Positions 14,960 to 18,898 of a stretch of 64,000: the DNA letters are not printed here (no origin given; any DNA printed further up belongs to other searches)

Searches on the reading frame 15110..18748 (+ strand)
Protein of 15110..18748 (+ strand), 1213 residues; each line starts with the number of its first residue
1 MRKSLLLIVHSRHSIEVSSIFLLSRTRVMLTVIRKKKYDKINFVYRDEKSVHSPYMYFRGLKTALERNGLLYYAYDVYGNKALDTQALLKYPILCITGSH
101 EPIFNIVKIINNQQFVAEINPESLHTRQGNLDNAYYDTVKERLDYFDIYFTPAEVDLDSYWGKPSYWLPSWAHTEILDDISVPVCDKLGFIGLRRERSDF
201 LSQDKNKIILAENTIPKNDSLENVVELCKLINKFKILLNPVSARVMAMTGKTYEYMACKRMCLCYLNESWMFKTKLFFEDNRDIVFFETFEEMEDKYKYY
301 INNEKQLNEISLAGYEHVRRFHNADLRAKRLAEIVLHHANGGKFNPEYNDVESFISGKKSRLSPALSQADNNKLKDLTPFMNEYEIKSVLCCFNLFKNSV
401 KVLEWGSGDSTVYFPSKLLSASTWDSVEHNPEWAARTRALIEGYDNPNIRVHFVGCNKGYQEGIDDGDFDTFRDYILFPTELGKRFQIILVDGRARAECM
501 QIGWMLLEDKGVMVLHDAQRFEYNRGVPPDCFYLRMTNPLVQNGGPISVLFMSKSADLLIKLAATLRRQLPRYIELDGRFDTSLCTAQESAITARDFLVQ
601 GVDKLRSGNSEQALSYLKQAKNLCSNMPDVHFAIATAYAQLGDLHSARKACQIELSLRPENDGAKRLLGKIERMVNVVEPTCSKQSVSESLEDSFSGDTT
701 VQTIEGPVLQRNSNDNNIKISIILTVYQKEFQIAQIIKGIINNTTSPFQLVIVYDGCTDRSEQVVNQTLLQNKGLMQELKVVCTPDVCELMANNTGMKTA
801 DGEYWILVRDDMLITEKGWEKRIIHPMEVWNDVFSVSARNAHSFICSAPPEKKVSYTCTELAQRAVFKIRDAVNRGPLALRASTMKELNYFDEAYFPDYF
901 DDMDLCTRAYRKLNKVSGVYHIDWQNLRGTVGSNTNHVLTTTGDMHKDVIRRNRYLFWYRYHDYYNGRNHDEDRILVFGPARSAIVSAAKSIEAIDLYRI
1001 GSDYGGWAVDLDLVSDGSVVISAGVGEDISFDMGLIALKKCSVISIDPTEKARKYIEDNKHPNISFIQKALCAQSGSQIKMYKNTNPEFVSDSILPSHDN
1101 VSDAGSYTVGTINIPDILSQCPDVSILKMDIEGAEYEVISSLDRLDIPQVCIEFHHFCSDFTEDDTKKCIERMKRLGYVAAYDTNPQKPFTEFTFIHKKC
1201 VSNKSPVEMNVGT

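Call 6: search_protein_families(library=pfam, proteins=[window:15110-18748:+], max_evalue=0.01)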
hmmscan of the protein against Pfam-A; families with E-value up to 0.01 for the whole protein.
window:15110-18748:+ (1213 aa): 6 families
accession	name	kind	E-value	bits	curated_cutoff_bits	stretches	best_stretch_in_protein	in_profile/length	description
PF13524.12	Glyco_trans_1_2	-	3.6e-15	56.6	25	1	226-332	39-143/144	Glycosyl transferase-like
PF05050.19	Methyltransf_21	-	3.5e-11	44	22.7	1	1039-1179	22-172/173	Methyltransferase FkbM domain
PF00535.33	Glycos_transf_2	-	3.2e-06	27.6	23.3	1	721-836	1-113/168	Glycosyl transferase family 2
PF07719.23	TPR_2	-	0.00036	20.9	27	0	628-661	1-34/34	Tetratricopeptide repeat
PF14853.12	Fis1_TPR_C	-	0.0037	17.9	25.3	0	630-675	3-48/53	Fis1 C-terminal tetratricopeptide repeat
PF13414.12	TPR_11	-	0.0088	16.2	26.8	0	607-642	7-42/42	TPR repeat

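Call 9: search_protein_families(library=ncbifam, proteins=[window:15110-18748:+], max_evalue=1)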
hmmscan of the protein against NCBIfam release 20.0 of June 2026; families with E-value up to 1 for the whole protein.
window:15110-18748:+ (1213 aa): 18 families
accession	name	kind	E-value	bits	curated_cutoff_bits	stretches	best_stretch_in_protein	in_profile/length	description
TIGR01444.1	fkbM_fam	subfamily_domain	2.4e-12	47.5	37.7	1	1039-1155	21-143/143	FkbM family methyltransferase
NF007482.0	PRK10073.1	equivalog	4.1e-10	39.2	423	1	716-821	4-105/334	glycosyltransferase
NF041875.1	EPS_EpsD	equivalog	6.9e-06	25.7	370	1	720-815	1-93/325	exopolysaccharide biosynthesis glycosyltransferase EpsD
NF040959.1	MamA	equivalog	3.5e-05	23.3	200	1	599-670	42-113/204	magnetosome protein MamA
TIGR03937.1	PgaC_IcaA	equivalog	0.00013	21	422.3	1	713-818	40-142/407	poly-beta-1,6-N-acetyl-D-glucosamine synthase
NF053739.1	GlytfEpsEBac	equivalog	0.00021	20.3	450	1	719-821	2-102/265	glycosyltransferase EpsE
NF047683.1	TeichurnBiosyTuaG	equivalog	0.00037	20.2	400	1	717-823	5-108/252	teichuronic acid biosynthesis protein TuaG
TIGR02521.1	type_IV_pilW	equivalog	0.00054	19.6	154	1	601-661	38-98/234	type IV pilus biogenesis/stability protein PilW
TIGR02917.1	PEP_TPR_lipo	equivalog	0.00056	17.9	312.2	1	599-671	402-678/899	XrtA/PEP-CTERM system TPR-repeat protein PrsT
NF038299.1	EPS_HpsN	equivalog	0.0026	16.8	425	1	719-817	2-97/317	hormogonium polysaccharide biosynthesis glycosyltransferase HpsN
NF041394.1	GtaseAglG_Halo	equivalog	0.0036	16.6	440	1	719-829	2-109/304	glucosyl-dolichyl phosphate glucuronosyltransferase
NF052415.1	T3SS_chap_SctY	equivalog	0.0052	17.3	70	1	602-652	48-101/106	type III secretion apparatus assembly chaperone SctY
NF050050.1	ProtGlycPglI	equivalog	0.0077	15.6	500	1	719-817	3-99/306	GalNAc(5)-diNAcBac-PP-undecaprenol beta-1,3-glucosyltransferase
TIGR02552.1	LcrH_SycD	equivalog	0.011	15.4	104.8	1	608-676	66-134/136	SycD/LcrH family type III secretion system chaperone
NF008285.0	PRK11063.1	subfamily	0.02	14.3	374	1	632-755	112-234/271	methionine ABC transporter substrate-binding lipoprotein MetQ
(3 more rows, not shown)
